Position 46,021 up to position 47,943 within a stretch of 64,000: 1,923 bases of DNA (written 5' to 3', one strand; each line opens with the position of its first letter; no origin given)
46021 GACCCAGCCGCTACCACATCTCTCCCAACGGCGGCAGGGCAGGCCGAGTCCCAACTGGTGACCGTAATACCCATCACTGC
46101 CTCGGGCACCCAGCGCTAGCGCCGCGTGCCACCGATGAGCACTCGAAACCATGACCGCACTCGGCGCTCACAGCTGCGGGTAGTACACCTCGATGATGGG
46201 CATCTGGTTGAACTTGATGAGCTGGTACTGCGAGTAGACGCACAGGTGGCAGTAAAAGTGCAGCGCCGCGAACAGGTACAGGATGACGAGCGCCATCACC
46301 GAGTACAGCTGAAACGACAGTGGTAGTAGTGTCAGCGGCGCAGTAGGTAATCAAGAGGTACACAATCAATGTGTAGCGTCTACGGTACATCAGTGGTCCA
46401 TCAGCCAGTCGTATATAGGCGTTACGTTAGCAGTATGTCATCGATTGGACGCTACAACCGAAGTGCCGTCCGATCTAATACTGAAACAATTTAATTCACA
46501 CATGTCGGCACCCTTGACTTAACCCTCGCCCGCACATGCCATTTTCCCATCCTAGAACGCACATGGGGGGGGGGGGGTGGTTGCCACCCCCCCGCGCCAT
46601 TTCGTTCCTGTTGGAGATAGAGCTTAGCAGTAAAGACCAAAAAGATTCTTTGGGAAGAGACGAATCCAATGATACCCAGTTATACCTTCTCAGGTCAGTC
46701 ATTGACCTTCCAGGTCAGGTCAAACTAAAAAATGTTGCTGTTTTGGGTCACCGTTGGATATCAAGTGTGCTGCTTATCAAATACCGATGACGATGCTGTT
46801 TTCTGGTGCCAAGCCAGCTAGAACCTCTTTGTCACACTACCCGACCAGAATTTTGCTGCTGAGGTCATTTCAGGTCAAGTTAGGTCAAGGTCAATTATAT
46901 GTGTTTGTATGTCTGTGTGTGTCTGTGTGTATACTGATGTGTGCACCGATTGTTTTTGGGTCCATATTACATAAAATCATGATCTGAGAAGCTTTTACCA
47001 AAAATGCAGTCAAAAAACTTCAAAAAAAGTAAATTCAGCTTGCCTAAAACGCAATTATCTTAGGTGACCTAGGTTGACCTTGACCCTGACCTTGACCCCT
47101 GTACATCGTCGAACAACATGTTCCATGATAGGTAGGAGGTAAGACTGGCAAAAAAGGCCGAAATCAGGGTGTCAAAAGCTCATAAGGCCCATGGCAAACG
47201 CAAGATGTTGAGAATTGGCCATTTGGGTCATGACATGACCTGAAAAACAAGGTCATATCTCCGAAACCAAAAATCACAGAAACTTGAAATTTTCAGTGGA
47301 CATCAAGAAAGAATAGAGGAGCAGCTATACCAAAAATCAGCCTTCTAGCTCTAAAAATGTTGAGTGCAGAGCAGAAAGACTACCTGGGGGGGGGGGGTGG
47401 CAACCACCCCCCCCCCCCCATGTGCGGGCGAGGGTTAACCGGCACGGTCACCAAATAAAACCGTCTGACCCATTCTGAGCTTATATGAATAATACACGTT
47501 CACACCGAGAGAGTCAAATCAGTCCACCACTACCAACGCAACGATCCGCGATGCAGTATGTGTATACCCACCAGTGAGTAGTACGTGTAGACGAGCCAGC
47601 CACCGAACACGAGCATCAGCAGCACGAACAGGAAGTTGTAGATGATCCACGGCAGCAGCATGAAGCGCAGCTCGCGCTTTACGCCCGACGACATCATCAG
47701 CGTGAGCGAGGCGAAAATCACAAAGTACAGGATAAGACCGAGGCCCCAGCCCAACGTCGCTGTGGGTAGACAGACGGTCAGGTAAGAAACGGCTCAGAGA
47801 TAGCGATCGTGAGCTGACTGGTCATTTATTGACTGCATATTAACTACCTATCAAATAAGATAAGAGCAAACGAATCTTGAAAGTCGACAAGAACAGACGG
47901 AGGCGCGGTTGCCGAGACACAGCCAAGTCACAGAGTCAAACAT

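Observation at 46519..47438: TTAA-flanked piggyBac-like nonautonomous element carrying G12/C-run hairpins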

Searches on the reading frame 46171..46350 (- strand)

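Call 65: search_protein_families(library=pfam, max_evalue=1, proteins=[window:46171-46350:-])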
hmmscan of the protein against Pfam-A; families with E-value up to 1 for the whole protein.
seq(60 aa): 1 family
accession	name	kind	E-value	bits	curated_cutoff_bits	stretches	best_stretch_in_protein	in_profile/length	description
PF15860.11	DUF4728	-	0.0018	19.3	26.7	1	18-46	63-91/91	Domain of unknown function (DUF4728)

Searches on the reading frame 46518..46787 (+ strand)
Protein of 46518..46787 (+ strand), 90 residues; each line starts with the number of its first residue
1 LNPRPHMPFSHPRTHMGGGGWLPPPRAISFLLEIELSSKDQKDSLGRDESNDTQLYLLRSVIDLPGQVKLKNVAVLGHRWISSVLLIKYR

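Call 66: search_protein_representatives(protein=window:46518-46787:+)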
Query: 90 residues. Proteins with E-value up to 0.001 (for the whole library): 42; up to 1e-10: 3; up to 1e-30: 2. The best 42 are listed.
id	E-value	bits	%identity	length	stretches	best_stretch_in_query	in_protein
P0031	1.1e-45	169.8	96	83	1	7-90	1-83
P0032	1.7e-37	143.7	92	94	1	16-90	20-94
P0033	1.4e-24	102.3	98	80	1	23-76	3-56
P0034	5.1e-10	55.7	51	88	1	2-77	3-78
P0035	1.2e-09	54.5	68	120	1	1-45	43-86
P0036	1.6e-09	54.1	49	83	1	2-70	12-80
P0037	3.4e-09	53.0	49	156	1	3-83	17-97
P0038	7.0e-09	52.1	55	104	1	1-74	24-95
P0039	2.0e-08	50.6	47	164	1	3-72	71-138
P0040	2.7e-08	50.1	55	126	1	7-65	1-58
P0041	1.3e-07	48.0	67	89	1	1-44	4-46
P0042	4.6e-07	46.2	44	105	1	2-71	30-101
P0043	1.1e-06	45.0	55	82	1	24-74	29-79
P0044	1.2e-06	44.8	48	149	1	1-68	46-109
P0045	1.6e-06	44.5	47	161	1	2-79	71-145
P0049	9.4e-06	42.0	47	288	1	2-71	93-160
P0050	1.0e-05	41.9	54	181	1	1-63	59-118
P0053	2.5e-05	40.7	44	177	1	2-73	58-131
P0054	4.9e-05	39.7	42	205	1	1-79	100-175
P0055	7.6e-05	39.1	45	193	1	2-77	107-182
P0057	1.4e-04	38.3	40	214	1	1-79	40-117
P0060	2.0e-04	37.8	50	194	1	2-65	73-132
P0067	6.7e-04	36.1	35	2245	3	21-74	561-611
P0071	9.5e-04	35.6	46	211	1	17-71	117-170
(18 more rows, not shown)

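Call 68: find_encoding_contigs(protein=P0031, flank=10000, max_places=10)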
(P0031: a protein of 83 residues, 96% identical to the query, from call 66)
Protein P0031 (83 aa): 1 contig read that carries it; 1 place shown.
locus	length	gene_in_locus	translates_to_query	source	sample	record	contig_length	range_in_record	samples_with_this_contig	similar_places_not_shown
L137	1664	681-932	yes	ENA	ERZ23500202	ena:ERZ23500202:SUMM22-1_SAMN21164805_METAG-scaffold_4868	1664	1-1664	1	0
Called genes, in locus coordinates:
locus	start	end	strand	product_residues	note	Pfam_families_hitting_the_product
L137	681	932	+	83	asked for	-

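Call 70: find_encoding_contigs(protein=P0032, flank=10000, max_places=10)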
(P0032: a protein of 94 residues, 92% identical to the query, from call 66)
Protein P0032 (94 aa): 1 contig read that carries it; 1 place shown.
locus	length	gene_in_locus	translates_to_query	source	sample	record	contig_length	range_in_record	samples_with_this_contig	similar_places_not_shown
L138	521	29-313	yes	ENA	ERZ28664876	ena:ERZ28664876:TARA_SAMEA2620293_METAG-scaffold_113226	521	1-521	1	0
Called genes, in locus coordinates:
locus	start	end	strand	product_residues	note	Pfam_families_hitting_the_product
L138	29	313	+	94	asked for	-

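Call 71: find_encoding_contigs(protein=P0033, flank=10000, max_places=10)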
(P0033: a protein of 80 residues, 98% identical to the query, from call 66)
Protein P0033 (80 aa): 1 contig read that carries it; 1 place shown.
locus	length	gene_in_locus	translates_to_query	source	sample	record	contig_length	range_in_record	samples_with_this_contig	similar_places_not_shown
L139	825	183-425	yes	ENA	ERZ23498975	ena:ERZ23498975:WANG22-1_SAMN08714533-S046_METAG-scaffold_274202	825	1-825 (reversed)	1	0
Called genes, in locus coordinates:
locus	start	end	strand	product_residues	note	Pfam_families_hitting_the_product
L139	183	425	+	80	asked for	-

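Call 72: find_encoding_contigs(protein=P0049, flank=10000, max_places=10)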
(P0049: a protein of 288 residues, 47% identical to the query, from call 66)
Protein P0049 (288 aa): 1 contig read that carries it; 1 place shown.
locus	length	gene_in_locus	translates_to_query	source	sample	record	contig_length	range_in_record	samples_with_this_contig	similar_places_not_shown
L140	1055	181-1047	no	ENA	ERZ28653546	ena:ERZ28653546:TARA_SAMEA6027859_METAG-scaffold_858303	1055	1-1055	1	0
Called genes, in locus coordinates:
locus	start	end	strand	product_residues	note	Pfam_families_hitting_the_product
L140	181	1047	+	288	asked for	-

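Call 73: find_encoding_contigs(protein=P0035, flank=10000, max_places=10)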
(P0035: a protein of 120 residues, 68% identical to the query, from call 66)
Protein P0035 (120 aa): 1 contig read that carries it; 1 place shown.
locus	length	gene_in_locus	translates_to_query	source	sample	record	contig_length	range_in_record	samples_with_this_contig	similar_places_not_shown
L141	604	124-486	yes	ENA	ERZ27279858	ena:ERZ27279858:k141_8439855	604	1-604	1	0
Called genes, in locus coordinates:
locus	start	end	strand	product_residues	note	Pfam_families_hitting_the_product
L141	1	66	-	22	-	?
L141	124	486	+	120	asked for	-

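Call 75: list_cluster_members(proteins=[P0067, P0071, P0057, P0054, P0055, P0060, P0050, P0053, P0039, P0045])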
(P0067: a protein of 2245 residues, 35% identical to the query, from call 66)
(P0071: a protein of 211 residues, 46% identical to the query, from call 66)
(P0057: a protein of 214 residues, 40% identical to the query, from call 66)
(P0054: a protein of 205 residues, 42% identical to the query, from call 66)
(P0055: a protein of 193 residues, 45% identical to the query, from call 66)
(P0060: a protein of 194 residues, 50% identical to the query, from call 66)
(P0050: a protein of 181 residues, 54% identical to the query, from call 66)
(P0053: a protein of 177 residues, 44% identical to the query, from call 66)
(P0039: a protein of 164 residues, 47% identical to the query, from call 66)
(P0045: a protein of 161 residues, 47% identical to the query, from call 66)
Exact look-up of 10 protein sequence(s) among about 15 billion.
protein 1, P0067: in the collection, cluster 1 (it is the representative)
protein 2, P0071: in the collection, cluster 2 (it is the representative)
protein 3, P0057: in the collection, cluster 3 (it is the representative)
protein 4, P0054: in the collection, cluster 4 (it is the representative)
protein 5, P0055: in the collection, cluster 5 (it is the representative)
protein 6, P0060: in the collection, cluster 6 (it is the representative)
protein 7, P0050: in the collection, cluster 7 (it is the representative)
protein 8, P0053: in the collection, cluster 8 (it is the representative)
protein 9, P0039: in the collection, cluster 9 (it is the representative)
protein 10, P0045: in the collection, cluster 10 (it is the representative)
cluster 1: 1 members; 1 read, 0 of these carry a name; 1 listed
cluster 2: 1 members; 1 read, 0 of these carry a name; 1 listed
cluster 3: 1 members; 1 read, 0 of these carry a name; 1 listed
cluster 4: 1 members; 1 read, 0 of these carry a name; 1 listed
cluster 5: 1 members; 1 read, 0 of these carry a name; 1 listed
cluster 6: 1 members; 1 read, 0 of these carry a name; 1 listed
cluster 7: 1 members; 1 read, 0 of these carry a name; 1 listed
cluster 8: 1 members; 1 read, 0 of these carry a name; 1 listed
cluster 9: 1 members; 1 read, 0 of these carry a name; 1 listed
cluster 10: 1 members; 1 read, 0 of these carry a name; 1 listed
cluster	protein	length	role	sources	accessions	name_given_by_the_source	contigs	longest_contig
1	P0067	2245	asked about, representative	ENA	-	-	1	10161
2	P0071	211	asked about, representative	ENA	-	-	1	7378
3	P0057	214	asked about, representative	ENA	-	-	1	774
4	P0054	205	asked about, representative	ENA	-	-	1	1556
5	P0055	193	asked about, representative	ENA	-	-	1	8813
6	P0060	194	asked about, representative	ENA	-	-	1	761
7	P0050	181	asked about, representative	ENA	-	-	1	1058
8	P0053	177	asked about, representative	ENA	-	-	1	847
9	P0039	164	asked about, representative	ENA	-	-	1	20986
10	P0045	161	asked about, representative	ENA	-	-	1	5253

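Call 76: search_protein_families(library=pfam, proteins=[P0067, P0071, P0055, P0039, P0045], max_evalue=0.01)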
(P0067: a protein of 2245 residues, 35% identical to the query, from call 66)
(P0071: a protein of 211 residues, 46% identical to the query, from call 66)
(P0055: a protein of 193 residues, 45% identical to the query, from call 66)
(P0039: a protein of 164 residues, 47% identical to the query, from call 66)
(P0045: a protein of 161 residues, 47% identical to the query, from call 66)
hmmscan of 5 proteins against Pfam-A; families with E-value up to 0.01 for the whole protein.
P0067 (2245 aa): 12 families
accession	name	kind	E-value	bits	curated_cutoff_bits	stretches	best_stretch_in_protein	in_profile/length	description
PF00041.27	fn3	-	3.7e-59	197.3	25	9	662-745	3-82/84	Fibronectin type III domain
PF13517.12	FG-GAP_3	-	1.2e-37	128.7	26.9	7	867-929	1-61/61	FG-GAP-like repeat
PF24489.1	Ig_J_second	-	1.3e-36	125.3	27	2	1358-1406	44-93/105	Tip attachment protein J second Ig-like domain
PF06739.17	SBBP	-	4.8e-27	94.1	20.5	5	80-107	2-30/38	Beta-propeller repeat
PF01839.29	FG-GAP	-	6.1e-17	61.6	22.1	1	963-986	3-25/37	FG-GAP repeat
PF16656.11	Pur_ac_phosph_N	-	1.1e-15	58.3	30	0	2105-2146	55-92/93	Purple acid Phosphatase, N-terminal domain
PF25788.1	Ig_Rha78A_N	-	8.5e-09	36.1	27.4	0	2113-2147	66-101/105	Rha78A-like, N-terminal immunoglobulin domain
PF25059.1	FN3_DSCAM-DSCAML_C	-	1.8e-06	28.6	39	0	2106-2153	40-87/89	DSCAM/DSCAML C-terminal Fn3-like domain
PF01436.27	NHL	-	6.7e-05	23.2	20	0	242-257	3-18/28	NHL repeat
PF13518.12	HTH_28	-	0.00014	22.3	25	0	2121-2139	26-44/52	Helix-turn-helix domain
PF22433.2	MtxA_IG-like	-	0.0038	17.5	26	0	1790-1850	5-60/83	Magnetotaxis protein MtxA, Immunoglobulin-like domain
PF13565.12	HTH_32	-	0.0065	17.4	33.7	0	2123-2141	1-19/73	Homeodomain-like domain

P0071 (211 aa): 0 families

P0055 (193 aa): 0 families

P0039 (164 aa): 0 families

P0045 (161 aa): 0 families

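Call 77: find_encoding_contigs(protein=P0039, flank=10000, max_places=3)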
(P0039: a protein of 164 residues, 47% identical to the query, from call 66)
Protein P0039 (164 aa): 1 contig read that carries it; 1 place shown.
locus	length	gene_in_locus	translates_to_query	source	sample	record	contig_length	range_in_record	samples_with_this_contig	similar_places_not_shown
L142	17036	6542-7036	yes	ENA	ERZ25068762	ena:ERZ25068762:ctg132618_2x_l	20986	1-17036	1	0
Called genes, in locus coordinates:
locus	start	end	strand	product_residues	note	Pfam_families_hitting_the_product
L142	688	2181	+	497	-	PF14529:Exo_endo_phos_2 (weak)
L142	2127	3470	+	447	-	PF00078:RVT_1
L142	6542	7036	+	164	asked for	-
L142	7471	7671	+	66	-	-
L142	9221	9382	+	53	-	-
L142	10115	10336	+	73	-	-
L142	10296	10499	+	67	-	-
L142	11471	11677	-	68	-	-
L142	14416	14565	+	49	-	-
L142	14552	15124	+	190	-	-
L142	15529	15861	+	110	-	-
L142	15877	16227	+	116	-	-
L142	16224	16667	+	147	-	-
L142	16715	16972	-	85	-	-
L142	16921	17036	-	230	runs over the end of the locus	-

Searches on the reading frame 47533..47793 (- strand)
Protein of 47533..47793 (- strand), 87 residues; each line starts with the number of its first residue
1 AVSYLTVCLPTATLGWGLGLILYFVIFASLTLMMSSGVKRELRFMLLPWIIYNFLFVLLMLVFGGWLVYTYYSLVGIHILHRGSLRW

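Call 65: search_protein_families(library=pfam, max_evalue=1, proteins=[window:47533-47793:-])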
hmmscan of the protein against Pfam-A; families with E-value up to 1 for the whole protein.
seq(87 aa): 6 families
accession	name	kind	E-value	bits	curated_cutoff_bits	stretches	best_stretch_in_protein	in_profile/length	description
PF22954.2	DUF7027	-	0.00099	19.4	27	1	18-68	41-91/100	Domain of unknown function (DUF7027)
PF15860.11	DUF4728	-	0.05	14.7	26.7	1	24-61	5-42/91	Domain of unknown function (DUF4728)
PF20967.2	MASE7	-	0.068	13.4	26.2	1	2-40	75-112/183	MASE7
PF02687.27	FtsX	-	0.14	12.7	25.5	1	4-70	51-113/120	FtsX-like permease C-terminal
PF25093.1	DUF7807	-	0.24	11.5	27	1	20-75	40-90/170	Family of unknown function (DUF7807)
PF02361.21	CbiQ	-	0.4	10.7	25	1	6-79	20-91/216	Cobalt transport protein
